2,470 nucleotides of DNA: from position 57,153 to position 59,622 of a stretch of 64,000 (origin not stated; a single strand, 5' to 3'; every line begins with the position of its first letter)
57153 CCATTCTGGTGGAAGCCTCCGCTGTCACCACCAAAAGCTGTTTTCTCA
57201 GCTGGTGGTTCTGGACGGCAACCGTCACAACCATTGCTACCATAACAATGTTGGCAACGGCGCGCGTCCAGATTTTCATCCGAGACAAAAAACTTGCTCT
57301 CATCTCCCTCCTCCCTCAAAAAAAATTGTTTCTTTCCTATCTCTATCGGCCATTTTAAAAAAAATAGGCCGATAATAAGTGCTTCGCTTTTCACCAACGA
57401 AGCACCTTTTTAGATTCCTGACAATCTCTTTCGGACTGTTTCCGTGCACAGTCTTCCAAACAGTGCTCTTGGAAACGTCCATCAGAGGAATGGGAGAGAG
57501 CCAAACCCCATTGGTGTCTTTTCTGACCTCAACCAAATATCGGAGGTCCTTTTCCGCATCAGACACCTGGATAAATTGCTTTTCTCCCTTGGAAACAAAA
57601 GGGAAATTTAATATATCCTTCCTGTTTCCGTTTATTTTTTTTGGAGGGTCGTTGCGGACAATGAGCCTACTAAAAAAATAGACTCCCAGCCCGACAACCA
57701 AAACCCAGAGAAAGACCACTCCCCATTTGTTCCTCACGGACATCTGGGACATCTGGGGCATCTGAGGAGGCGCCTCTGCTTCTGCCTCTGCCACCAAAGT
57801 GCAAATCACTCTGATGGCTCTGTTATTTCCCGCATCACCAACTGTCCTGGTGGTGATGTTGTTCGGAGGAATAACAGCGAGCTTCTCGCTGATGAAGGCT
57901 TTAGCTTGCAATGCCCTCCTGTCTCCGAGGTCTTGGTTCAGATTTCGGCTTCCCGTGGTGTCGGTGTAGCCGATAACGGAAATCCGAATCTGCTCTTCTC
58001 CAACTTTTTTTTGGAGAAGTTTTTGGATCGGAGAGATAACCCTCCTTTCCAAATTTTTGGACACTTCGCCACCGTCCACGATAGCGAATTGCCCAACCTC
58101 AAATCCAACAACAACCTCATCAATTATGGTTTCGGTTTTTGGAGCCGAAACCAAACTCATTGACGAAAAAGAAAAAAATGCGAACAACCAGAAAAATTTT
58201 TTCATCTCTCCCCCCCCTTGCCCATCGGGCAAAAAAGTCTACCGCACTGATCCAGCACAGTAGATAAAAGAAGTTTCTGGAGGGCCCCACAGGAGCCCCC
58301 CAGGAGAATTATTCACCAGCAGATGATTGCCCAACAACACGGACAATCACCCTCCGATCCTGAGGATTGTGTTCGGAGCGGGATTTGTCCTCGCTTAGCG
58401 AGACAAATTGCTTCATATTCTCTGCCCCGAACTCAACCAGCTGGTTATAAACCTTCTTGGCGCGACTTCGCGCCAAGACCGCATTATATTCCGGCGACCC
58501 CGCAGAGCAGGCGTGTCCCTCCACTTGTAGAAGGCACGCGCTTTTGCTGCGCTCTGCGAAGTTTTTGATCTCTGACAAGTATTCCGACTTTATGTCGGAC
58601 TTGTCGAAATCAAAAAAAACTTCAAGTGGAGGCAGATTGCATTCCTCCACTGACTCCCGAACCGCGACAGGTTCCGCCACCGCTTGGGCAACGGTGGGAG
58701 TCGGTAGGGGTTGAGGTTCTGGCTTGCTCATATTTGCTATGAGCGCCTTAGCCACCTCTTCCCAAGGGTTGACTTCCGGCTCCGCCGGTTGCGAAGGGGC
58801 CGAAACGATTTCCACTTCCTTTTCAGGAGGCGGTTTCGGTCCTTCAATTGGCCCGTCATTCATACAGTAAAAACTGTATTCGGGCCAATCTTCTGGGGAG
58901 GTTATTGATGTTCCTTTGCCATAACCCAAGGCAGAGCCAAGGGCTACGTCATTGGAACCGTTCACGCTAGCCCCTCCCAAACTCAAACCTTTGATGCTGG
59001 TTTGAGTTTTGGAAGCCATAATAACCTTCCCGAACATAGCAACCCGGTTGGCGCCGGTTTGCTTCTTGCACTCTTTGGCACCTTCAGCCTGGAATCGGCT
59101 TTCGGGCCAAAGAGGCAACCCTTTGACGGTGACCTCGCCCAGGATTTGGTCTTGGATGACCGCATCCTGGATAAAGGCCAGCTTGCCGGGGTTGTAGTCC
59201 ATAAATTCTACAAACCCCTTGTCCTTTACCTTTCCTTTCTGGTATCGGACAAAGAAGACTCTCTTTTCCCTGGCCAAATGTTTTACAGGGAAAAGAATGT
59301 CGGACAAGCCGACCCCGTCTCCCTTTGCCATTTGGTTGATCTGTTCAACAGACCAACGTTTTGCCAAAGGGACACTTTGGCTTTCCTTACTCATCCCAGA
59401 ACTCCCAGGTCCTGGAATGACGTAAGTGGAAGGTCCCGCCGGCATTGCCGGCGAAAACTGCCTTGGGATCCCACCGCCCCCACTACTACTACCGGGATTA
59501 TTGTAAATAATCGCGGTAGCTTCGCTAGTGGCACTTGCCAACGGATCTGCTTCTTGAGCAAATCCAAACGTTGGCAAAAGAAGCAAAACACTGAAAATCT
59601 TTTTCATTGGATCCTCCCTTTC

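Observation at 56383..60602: High-GC (about 55%) four-gene island encoding exported and OmpA-like proteins, bounded by palindromes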

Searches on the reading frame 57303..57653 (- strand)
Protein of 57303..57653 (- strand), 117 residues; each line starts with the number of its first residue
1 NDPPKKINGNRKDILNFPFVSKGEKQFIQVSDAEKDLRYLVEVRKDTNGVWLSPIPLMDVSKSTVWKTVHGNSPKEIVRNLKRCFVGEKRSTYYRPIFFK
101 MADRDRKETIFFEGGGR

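Call 120: search_solved_structures(query=A14, max_evalue=1)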
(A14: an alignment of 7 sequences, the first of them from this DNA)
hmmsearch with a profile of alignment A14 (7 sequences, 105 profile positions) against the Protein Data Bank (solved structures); distinct sequences matched with E-value up to 1: 2.
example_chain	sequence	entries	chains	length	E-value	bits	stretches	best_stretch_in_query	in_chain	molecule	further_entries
5bxg_A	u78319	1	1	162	0.052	17.1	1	8-61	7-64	uncharacterized beta-sandwich protein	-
8snb_1A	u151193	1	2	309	0.4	14.2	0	13-77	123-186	CFAP96(C4orf47)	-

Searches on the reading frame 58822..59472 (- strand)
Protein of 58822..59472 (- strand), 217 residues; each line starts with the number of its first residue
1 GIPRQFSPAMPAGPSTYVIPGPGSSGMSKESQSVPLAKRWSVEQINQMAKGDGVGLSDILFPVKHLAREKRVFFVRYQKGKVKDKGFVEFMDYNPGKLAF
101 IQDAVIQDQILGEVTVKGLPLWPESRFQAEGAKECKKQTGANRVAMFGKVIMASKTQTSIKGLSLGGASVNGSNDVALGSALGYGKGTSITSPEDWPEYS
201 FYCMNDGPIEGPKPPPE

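Call 37: search_protein_representatives(alignment_id=A2)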
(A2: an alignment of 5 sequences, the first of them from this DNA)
Query: 5 sequences, 207 profile positions. Proteins with E-value up to 0.001 (for the whole library): 129; up to 1e-10: 93; up to 1e-30: 17. The best 129 are listed.
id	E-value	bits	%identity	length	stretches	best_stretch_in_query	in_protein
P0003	1.8e-96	338.3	-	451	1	1-207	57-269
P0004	3.7e-92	324.2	-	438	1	1-207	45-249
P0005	7.2e-77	274.3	-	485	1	2-207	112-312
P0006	4.6e-65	235.7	-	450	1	2-207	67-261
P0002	1.5e-53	198.2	-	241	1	1-153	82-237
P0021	3.0e-41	157.9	-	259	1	2-207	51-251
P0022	3.2e-40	154.6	-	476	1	9-207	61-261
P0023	6.2e-40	153.7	-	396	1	2-205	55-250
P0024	6.5e-40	153.6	-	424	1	2-207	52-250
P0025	1.0e-39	153.0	-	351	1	2-207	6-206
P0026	3.0e-39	151.4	-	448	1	3-207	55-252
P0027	3.3e-37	144.8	-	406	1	18-203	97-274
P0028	6.1e-35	137.4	-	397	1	2-205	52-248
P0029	9.9e-34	133.4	-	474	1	1-207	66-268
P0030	7.9e-33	130.5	-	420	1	2-207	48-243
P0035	9.2e-29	117.2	-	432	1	2-207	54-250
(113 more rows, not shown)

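Call 46: find_encoding_contigs(protein=P0022, flank=8000, max_places=3)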
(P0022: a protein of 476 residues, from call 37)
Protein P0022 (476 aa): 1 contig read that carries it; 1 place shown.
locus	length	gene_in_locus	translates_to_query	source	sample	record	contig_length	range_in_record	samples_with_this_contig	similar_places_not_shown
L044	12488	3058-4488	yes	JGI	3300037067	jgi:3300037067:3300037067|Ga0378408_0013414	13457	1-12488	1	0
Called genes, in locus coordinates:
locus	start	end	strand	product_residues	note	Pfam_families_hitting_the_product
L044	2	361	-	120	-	?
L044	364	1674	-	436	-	PF00266:Aminotran_5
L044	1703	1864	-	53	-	-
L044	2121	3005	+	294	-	-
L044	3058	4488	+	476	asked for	PF00691:OmpA (weak)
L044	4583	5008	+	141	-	-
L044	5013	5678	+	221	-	-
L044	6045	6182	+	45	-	-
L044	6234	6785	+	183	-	-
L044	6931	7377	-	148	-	PF10604:Polyketide_cyc2 (weak), PF03364:Polyketide_cyc (weak)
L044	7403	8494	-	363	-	PF03193:RsgA_GTPase, PF00005:ABC_tran (weak), PF01926:MMR_HSR1 (weak)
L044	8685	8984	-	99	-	-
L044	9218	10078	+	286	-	PF02557:VanY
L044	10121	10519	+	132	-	PF02482:Ribosomal_S30AE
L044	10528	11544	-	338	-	PF00551:Formyl_trans_N, PF02911:Formyl_trans_C (faint)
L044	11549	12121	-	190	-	PF01327:Pep_deformylase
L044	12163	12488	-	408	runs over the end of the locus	-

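Call 52: find_encoding_contigs(protein=P0026, flank=8000, max_places=3)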
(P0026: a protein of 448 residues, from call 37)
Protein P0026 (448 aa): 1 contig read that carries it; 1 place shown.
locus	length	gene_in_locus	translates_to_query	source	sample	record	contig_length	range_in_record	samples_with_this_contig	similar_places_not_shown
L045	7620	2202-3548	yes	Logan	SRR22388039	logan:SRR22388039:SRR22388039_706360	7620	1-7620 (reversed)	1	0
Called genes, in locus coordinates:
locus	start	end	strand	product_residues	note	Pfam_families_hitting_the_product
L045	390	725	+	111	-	-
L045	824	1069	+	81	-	PF01197:Ribosomal_L31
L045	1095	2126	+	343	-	-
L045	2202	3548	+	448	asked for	PF00691:OmpA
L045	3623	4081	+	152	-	-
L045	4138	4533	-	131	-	PF00072:Response_reg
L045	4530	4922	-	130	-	PF00072:Response_reg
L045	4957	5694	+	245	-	PF03462:PCRF, PF00472:RF-1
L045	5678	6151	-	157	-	PF00293:NUDIX (faint), PF14815:NUDIX_4 (weak)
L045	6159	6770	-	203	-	PF00334:NDK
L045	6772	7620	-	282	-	?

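Call 53: find_encoding_contigs(protein=P0035, flank=8000, max_places=3)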
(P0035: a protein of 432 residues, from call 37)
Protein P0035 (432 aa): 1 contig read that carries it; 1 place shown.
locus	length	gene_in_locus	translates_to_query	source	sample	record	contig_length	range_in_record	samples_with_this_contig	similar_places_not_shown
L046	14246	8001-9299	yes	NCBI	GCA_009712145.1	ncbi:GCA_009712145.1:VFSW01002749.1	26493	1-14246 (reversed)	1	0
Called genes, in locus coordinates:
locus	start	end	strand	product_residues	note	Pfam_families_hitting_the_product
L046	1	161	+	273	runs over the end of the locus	-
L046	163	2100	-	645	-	PF02366:PMT, PF13231:PMT_2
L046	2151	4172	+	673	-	PF13196:DUF4012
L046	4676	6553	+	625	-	PF00009:GTP_EFTU, PF00679:EFG_C, PF06421:LepA_C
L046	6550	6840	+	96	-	PF04977:DivIC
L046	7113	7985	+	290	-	-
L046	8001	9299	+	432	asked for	PF00691:OmpA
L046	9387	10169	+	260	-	-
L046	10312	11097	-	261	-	PF00950:ABC-3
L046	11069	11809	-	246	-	PF00005:ABC_tran, PF13401:AAA_22 (weak), PF13304:AAA_21 (faint)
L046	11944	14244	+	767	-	?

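Call 67: predict_structure(alignment_id=A5)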
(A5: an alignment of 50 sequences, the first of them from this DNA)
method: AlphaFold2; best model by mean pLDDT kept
length: 217 residues; sequences in the alignment: 50
mean_pLDDT: 83.1   pTM: 0.75
mean pLDDT of the five models: 83.1, 82.9, 82.2, 81.9, 80.9
residues with pLDDT >= 90: 116; 70-90: 38; 50-70: 59; < 50: 4
segments of 3 or more residues with pLDDT < 50: none
pLDDT, mean of each block of 10 residues (from residue 1): 57 61 88 95 96 70 64 95 96 94 92 96 94 98 98 81 60 54 64 92 97 87
secondary structure, 60 per line:
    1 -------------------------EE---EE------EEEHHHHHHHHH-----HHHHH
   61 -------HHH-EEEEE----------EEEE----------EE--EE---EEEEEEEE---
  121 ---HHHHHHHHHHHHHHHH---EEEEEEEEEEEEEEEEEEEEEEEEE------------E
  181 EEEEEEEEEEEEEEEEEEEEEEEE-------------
elements in order: E39-41 H42-50 H56-60 E72-76 E87-90 E110-117 H124-139 E143-167 E180-204
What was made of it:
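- The AF2 model has pLDDT 83 and pTM 0.75, with strands at model residues 143-167 and 180-204 (call 67).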

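Call 72: fold_search(model_id=the predicted structure, library=pdb)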
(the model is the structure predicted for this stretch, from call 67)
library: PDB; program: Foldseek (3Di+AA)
matches with E <= 10: 784; with E <= 0.001: 0
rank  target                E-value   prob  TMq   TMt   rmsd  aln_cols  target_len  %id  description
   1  9fs5_A                1.2e-02  0.15  0.11  0.10  27.0       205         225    8  Cryo-EM structure of the decameric TraT surface exclusion lipoprotein from Escherichia coli (F plasmid) (released 2024-12-11)
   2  9e2v_A                1.8e-02  0.14  0.11  0.10  28.1       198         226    8  Cryo-EM map of homodecameric TraT (released 2025-04-16)
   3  9fsm_A                2.2e-02  0.30  0.10  0.10  17.2        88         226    4  Cryo-EM structure of the decameric TraT surface exclusion lipoprotein from Klebsiella pneumoniae (pKpQIL plasmid) (released 2024-12-11)
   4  7qog_A                5.6e-02  0.28  0.16  0.07  14.0       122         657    7  Portal protein assembly of the phicrAss001 virion with C12 symmetry imposed (released 2023-03-29)
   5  4mxe_A                5.6e-02  0.08  0.09  0.11  15.8       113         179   10  Human ESCO1 (Eco1/Ctf7 ortholog), acetyltransferase domain in complex with acetyl-CoA (released 2015-04-08)
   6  1lr5_B                7.5e-02  0.05  0.08  0.10  22.6       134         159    7  Crystal structure of auxin binding protein (released 2002-06-19)
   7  2et7                  8.3e-02  0.06  0.07  0.07  21.0       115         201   11  Structural and spectroscopic insights into the mechanism of oxalate oxidase (released 2005-11-22)
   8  3b07_B                1.2e-01  0.04  0.11  0.09  19.2       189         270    8  Crystal structure of octameric pore form of gamma-hemolysin from Staphylococcus aureus (released 2011-10-12)
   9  8a28_A                1.4e-01  0.02  0.08  0.05  23.4       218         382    9  Structure of the astacin zymogen of LAST-MAM from Limulus polyphemus (released 2022-10-19)
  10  9cbn_C                1.5e-01  0.06  0.09  0.09  24.1       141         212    7  HAstV1 spike in complex with neutralizing Fabs 3H4 and 3B4 (released 2024-12-25)
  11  2zez_B                1.6e-01  0.06  0.09  0.12  22.4       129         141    9  Family 16 Carbohydrate Binding Module-2 (released 2008-03-25)
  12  2ete_A                1.6e-01  0.05  0.07  0.08  21.0       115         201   11  Recombinant oxalate oxidase in complex with glycolate (released 2005-11-22)
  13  1lr5_A                1.6e-01  0.03  0.08  0.10  22.7       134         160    8  Crystal structure of auxin binding protein (released 2002-06-19)
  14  5a3l_A                1.6e-01  0.02  0.09  0.08  26.1       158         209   10  Structure of Cea1A in complex with N-Acetylglucosamine (released 2016-06-29)
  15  6sb4_B                1.7e-01  0.20  0.10  0.11   9.5        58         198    3  Crystal structure of murine perforin-2 P2 domain crystal form 2 (released 2020-02-05)
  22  6sb4_F                2.1e-01  0.16  0.09  0.10  10.5        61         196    5  Crystal structure of murine perforin-2 P2 domain crystal form 2 (released 2020-02-05)
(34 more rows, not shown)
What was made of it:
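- On Beta-barrel pore or ring formers (TraT, beta-PFTs, CsgG): The best Foldseek hit has E 0.012, probability 0.15 and TM 0.1 (call 72).
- Closest known: Ring- or pore-forming proteins with long beta-hairpins. Same: These proteins were the top, though weak, PDB fold hits (call 72).
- Tried and rejected: With the N-domain model it returned nothing significant (call 72).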

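Call 101: search_protein_families(library=pfam, proteins=[L044:4583-5008:+, L045:3623-4081:+, L046:9387-10169:+, L044:5013-5678:+, L045:1095-2126:+, L046:7113-7985:+, L044:6234-6785:+], max_evalue=0.01)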
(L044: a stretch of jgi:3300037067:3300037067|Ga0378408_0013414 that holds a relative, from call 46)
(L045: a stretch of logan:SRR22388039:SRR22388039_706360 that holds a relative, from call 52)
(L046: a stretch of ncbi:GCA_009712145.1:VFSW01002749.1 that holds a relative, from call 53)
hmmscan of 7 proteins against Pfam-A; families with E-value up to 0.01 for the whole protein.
L044:4583-5008:+ (141 aa): 0 families

L045:3623-4081:+ (152 aa): 0 families

L046:9387-10169:+ (260 aa): 1 family
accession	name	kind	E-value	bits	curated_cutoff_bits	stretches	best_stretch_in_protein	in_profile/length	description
PF00691.25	OmpA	-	4.6e-05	24.1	27.2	1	48-97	18-66/98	OmpA family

L044:5013-5678:+ (221 aa): 0 families

L045:1095-2126:+ (343 aa): 0 families

L046:7113-7985:+ (290 aa): 0 families

L044:6234-6785:+ (183 aa): 0 families

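Call 116: find_encoding_contigs(protein=P0024, flank=6000, max_places=2)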
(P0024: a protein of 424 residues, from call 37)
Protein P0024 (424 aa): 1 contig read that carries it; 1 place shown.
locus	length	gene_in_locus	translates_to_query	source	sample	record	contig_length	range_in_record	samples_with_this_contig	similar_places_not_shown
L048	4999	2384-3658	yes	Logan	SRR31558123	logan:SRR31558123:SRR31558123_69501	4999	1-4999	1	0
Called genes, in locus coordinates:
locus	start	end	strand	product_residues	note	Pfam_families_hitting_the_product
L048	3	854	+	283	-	?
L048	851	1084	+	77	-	PF07866:DUF1653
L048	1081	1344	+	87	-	PF04266:ASCH (weak), PF12961:DUF3850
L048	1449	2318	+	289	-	-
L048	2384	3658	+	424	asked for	PF00691:OmpA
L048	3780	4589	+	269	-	-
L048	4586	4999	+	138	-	?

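Call 117: find_encoding_contigs(protein=P0029, flank=6000, max_places=2)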
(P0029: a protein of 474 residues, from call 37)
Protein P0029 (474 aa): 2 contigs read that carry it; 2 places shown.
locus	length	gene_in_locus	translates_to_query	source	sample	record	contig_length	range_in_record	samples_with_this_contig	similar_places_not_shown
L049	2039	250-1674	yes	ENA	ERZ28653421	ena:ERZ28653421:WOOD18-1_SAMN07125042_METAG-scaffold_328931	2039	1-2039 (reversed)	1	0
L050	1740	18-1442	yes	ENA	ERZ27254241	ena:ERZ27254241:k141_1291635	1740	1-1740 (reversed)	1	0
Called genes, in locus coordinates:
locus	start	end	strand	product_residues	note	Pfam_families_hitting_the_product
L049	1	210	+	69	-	?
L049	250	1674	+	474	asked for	PF00691:OmpA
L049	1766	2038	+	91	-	?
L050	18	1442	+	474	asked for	PF00691:OmpA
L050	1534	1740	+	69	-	?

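Call 127: find_encoding_contigs(protein=P0023, flank=6000, max_places=3)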
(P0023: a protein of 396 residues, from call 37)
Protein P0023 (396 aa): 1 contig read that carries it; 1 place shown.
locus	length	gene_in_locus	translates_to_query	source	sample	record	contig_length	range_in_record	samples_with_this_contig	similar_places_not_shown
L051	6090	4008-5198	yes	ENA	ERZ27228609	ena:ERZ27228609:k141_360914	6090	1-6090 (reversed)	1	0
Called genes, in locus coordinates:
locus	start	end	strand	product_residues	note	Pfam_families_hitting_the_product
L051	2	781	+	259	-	?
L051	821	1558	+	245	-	PF18900:DUF5656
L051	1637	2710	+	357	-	PF13365:Trypsin_2, PF13180:PDZ_2, PF17820:PDZ_6 (weak)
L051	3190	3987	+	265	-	-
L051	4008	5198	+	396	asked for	-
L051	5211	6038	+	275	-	PF06103:DUF948 (faint)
